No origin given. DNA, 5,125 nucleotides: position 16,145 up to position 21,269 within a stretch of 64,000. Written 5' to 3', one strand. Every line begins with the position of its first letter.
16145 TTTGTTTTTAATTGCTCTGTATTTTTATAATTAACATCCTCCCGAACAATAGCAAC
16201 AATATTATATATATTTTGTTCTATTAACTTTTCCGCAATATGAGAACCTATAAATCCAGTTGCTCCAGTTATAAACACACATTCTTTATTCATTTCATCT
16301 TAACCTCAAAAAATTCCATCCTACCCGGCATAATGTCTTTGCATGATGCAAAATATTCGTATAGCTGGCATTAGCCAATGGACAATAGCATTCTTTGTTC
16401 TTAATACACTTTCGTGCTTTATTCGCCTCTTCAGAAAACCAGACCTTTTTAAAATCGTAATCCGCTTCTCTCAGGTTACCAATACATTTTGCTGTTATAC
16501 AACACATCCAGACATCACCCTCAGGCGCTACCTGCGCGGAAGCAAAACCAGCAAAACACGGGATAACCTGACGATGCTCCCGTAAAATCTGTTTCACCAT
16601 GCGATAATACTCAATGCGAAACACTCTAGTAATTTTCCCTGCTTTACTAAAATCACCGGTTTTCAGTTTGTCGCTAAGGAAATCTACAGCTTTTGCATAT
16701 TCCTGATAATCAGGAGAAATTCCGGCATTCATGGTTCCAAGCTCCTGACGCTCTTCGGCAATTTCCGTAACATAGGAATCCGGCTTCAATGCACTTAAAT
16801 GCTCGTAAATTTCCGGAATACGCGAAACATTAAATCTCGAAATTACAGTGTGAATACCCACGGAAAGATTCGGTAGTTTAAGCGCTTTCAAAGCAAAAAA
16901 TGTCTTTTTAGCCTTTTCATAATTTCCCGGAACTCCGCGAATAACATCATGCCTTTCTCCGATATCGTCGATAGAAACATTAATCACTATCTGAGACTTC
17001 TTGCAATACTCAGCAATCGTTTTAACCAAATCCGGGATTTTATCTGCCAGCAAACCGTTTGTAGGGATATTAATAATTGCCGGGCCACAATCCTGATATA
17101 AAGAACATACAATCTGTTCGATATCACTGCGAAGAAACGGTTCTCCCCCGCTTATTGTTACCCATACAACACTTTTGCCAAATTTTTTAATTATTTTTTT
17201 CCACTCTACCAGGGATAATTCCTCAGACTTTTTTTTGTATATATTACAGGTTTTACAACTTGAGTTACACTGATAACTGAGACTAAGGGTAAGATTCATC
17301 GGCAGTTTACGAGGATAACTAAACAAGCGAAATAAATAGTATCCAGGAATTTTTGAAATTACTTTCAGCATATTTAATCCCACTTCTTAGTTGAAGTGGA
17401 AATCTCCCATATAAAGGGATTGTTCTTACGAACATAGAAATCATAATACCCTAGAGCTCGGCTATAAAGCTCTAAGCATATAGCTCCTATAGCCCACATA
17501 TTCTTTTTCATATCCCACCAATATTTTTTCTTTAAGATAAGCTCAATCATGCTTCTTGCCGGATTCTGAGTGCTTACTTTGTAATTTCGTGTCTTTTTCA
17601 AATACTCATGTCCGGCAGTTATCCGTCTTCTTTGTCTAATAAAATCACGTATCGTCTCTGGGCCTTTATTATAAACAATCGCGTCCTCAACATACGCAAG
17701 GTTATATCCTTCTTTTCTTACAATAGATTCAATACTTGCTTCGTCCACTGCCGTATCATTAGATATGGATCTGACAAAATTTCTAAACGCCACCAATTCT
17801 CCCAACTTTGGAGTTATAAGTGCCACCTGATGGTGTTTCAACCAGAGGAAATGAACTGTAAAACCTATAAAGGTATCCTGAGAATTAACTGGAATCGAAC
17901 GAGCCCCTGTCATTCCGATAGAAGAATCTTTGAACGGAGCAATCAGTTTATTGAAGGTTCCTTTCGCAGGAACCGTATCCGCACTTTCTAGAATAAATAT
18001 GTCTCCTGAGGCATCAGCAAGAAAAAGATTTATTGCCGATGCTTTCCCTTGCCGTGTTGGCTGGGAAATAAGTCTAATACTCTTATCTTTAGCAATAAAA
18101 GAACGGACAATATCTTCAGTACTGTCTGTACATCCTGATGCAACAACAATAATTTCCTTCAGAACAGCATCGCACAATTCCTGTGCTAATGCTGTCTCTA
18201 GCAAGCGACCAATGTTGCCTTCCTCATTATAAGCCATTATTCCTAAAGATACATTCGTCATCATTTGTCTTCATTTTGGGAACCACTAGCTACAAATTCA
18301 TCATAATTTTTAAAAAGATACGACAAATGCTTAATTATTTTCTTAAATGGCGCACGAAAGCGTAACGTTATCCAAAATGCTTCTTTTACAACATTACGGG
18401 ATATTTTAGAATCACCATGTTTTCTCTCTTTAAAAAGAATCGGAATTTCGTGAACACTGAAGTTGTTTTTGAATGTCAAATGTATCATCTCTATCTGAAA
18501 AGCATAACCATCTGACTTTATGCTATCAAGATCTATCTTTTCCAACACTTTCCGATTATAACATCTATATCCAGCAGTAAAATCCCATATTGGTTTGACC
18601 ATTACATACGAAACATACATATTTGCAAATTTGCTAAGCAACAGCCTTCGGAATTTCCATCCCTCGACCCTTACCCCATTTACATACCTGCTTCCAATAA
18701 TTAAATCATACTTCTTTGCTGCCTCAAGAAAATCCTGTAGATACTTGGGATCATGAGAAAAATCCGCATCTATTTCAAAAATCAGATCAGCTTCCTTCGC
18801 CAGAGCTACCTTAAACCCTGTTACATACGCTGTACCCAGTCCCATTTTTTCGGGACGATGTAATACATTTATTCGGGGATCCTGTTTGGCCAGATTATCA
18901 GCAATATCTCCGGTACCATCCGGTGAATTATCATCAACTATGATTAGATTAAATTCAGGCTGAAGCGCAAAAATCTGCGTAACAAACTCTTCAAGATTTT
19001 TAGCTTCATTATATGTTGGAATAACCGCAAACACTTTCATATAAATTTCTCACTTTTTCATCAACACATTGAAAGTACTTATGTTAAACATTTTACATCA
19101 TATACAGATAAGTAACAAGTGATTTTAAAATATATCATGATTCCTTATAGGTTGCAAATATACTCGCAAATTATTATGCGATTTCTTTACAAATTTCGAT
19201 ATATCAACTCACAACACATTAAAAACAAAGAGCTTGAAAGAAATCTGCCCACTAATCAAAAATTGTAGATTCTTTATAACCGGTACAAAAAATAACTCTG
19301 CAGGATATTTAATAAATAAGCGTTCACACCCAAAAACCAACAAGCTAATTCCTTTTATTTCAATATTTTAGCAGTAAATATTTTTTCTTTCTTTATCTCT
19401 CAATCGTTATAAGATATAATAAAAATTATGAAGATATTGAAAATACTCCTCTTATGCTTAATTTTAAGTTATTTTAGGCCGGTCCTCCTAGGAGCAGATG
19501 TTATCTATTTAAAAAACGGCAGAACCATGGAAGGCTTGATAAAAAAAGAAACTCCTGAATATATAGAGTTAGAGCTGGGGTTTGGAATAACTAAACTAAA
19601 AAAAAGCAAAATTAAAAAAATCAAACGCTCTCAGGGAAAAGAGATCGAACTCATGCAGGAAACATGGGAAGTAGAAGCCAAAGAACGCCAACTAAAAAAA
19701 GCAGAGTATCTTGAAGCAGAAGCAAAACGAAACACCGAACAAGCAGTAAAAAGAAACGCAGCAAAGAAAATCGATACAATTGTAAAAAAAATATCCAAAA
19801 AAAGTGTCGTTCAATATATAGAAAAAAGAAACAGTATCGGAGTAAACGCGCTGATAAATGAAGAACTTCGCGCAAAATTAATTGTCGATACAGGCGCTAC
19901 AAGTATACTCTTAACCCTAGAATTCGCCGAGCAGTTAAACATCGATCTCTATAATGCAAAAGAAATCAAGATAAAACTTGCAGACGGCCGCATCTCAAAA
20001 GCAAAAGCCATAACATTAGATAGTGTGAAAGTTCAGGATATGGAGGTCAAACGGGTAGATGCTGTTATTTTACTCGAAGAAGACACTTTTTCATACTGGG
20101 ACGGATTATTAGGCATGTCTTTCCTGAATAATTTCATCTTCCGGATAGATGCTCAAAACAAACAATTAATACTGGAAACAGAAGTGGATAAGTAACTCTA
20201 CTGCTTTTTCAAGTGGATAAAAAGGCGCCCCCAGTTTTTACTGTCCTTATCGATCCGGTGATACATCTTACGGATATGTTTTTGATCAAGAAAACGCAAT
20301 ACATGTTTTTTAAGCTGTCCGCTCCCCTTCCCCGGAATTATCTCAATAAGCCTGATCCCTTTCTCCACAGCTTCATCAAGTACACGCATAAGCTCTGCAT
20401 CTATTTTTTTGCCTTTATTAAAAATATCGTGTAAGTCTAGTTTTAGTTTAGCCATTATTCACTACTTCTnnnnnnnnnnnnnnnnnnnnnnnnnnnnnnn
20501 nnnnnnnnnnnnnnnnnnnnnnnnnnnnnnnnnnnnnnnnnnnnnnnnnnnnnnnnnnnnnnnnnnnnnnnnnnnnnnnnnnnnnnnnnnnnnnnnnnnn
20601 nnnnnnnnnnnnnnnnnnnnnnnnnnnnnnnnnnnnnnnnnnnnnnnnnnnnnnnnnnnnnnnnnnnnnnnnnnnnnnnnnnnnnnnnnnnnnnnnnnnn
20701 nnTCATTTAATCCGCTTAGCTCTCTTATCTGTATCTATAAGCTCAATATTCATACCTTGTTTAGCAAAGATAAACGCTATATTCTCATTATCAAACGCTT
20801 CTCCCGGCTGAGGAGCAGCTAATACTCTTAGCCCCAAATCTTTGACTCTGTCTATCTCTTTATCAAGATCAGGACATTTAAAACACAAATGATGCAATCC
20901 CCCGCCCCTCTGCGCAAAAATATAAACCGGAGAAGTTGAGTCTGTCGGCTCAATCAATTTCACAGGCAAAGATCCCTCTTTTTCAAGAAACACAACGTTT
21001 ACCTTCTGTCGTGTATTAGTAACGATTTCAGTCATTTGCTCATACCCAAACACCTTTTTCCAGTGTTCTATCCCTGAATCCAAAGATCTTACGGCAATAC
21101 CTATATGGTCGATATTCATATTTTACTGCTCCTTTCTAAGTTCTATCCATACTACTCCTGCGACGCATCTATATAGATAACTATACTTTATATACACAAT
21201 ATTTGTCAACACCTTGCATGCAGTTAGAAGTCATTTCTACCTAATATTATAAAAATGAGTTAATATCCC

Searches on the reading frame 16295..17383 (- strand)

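Call 71: search_protein_families(library=pfam, proteins=[window:16295-17383:-], max_evalue=0.001)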
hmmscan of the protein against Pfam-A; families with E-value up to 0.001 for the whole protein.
window:16295-17383:- (362 aa): 2 families
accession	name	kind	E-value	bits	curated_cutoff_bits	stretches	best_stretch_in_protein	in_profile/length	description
PF04055.27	Radical_SAM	-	1.2e-15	58.6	29.5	1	34-195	2-165/166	Radical SAM superfamily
PF13186.11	SPASM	-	7.4e-07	29.8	21.5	1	276-332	1-63/67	Iron-sulfur cluster-binding domain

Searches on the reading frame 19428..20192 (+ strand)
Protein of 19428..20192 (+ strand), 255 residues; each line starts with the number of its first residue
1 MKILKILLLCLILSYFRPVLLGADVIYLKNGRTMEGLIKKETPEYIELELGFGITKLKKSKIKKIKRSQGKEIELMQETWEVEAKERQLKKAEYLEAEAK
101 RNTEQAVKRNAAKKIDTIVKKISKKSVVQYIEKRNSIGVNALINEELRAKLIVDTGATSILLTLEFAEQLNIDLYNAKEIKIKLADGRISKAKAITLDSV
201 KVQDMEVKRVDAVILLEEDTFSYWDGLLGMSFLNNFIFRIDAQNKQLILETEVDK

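Call 60: search_protein_families(library=pfam, proteins=[window:19428-20192:+], max_evalue=0.01)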
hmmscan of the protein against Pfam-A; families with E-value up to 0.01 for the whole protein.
window:19428-20192:+ (255 aa): 3 families
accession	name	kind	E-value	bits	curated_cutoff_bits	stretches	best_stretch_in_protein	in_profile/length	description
PF13975.11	gag-asp_proteas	-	2.5e-18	66.9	28.2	1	139-235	1-92/92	gag-polyprotein putative aspartyl protease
PF13650.11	Asp_protease_2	-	4.2e-15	56.6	24.3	1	139-232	1-90/90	Aspartyl protease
PF08284.16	RVP_2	-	0.00019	21.7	20.3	1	140-253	24-134/136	Retroviral aspartyl protease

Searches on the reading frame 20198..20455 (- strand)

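Call 71: search_protein_families(library=pfam, proteins=[window:20198-20455:-], max_evalue=0.001)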
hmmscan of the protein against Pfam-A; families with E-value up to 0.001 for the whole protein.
window:20198-20455:- (85 aa): 1 family
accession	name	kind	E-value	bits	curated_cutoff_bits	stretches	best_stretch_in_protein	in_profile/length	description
PF01713.27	Smr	-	2.2e-15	57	25.7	1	6-83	1-77/77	Smr domain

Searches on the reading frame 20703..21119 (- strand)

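Call 71: search_protein_families(library=pfam, proteins=[window:20703-21119:-], max_evalue=0.001)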
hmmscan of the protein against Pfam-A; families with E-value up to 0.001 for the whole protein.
window:20703-21119:- (138 aa): 3 families
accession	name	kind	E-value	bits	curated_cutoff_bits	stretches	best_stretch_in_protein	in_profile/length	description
PF13669.12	Glyoxalase_4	-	1.7e-21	77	27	1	4-116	1-109/109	Glyoxalase/Bleomycin resistance protein/Dioxygenase superfamily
PF00903.31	Glyoxalase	-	1.9e-09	38.4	20.6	1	3-108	2-104/121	Glyoxalase/Bleomycin resistance protein/Dioxygenase superfamily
PF13468.12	Glyoxalase_3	-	4.7e-06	27.2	25.1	1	3-98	1-101/176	Glyoxalase-like domain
